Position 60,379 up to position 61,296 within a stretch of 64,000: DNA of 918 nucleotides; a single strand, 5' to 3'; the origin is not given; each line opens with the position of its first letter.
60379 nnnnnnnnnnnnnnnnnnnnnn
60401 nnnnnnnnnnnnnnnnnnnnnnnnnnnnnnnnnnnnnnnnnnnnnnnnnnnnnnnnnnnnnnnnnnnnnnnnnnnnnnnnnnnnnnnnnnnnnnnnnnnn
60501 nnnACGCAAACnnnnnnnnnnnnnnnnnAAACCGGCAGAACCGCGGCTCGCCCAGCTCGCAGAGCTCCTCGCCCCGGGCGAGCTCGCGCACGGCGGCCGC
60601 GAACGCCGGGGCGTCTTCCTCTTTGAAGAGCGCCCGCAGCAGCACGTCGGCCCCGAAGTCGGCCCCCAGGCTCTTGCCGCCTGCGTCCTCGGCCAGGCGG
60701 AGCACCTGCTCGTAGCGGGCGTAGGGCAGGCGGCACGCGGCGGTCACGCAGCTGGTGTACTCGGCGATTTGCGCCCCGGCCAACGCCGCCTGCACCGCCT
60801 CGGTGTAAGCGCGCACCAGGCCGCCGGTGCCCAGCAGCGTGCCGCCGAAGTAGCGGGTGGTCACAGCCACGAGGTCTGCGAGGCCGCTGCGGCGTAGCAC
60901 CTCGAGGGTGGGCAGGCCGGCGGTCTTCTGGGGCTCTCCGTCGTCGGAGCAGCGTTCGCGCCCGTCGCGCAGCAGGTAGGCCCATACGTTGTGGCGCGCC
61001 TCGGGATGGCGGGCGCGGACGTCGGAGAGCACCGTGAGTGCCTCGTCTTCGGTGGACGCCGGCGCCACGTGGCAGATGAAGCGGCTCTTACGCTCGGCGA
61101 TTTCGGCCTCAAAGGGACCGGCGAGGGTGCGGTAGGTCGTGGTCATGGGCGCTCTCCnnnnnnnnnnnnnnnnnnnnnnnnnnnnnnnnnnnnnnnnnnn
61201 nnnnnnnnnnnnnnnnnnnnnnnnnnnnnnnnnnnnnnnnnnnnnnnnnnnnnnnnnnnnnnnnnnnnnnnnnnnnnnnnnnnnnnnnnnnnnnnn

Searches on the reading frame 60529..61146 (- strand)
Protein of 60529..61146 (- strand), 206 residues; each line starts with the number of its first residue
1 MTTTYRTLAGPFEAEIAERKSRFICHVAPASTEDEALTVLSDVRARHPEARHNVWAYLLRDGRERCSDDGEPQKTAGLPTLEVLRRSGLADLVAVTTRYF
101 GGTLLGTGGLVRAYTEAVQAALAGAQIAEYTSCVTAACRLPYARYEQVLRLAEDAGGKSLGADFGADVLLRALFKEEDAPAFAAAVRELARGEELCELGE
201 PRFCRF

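Call 64: find_encoding_contigs(protein=window:60529-61146:-, flank=10000, max_places=10)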
Protein seq(206 aa) (206 aa): 24 contigs read that carry it; 10 places shown.
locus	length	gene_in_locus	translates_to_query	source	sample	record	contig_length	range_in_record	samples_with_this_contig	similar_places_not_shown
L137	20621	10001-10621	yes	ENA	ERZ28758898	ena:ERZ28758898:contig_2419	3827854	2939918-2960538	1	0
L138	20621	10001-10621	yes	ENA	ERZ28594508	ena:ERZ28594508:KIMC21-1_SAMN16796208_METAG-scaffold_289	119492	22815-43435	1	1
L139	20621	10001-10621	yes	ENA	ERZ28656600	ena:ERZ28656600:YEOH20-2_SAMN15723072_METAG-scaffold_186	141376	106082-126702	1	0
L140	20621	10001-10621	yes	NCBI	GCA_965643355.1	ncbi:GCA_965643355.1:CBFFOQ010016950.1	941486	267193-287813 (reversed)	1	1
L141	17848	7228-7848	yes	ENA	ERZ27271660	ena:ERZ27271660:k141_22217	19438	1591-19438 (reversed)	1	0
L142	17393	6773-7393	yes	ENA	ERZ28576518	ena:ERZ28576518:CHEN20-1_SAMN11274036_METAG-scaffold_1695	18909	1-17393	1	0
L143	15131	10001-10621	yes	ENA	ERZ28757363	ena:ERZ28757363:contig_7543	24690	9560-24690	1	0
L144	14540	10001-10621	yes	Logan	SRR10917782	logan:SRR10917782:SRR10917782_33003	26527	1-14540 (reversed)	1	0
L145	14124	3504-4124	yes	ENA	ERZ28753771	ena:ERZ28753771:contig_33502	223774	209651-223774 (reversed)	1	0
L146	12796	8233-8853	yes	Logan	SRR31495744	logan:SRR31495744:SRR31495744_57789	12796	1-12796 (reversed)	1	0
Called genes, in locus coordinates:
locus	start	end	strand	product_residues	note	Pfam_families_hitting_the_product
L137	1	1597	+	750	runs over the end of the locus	PF04205:FMN_bind, PF00890:FAD_binding_2, PF01266:DAO (faint), PF12831:FAD_oxidored (faint)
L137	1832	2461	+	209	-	PF09820:AAA-ATPase_like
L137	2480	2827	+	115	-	-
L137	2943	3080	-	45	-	-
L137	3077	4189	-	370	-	PF00872:Transposase_mut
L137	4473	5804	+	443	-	PF13173:AAA_14, PF13635:DUF4143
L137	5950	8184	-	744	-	PF00724:Oxidored_FMN, PF00070:Pyr_redox (weak), PF00890:FAD_binding_2 (weak), PF01134:GIDA (weak), PF01266:DAO (weak), PF03486:HI0933_like (weak), PF07992:Pyr_redox_2, PF12831:FAD_oxidored, +2 more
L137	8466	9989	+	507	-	PF00196:GerE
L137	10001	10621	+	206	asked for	PF01205:Impact_N, PF09186:DUF1949 (weak)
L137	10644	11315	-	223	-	PF22113:Mtrc-MtrF_II-IV_dom (weak), PF14522:Cytochrome_C7 (faint), PF09699:Paired_CXXCH_1 (faint), PF14537:Cytochrom_c3_2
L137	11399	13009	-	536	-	PF00890:FAD_binding_2, PF01266:DAO (faint), PF00890:FAD_binding_2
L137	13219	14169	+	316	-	PF00126:HTH_1, PF03466:LysR_substrate (weak)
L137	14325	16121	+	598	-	PF09820:AAA-ATPase_like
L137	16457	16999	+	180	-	PF13173:AAA_14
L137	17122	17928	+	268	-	PF13635:DUF4143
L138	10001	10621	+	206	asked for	PF01205:Impact_N, PF09186:DUF1949 (weak)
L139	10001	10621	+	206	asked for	PF01205:Impact_N, PF09186:DUF1949 (weak)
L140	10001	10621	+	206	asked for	PF01205:Impact_N, PF09186:DUF1949 (weak)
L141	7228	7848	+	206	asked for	PF01205:Impact_N, PF09186:DUF1949 (weak)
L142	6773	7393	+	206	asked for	PF01205:Impact_N, PF09186:DUF1949 (weak)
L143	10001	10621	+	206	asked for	PF01205:Impact_N, PF09186:DUF1949 (weak)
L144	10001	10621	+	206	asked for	PF01205:Impact_N, PF09186:DUF1949 (weak)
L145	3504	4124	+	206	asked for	PF01205:Impact_N, PF09186:DUF1949 (weak)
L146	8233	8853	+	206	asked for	PF01205:Impact_N, PF09186:DUF1949 (weak)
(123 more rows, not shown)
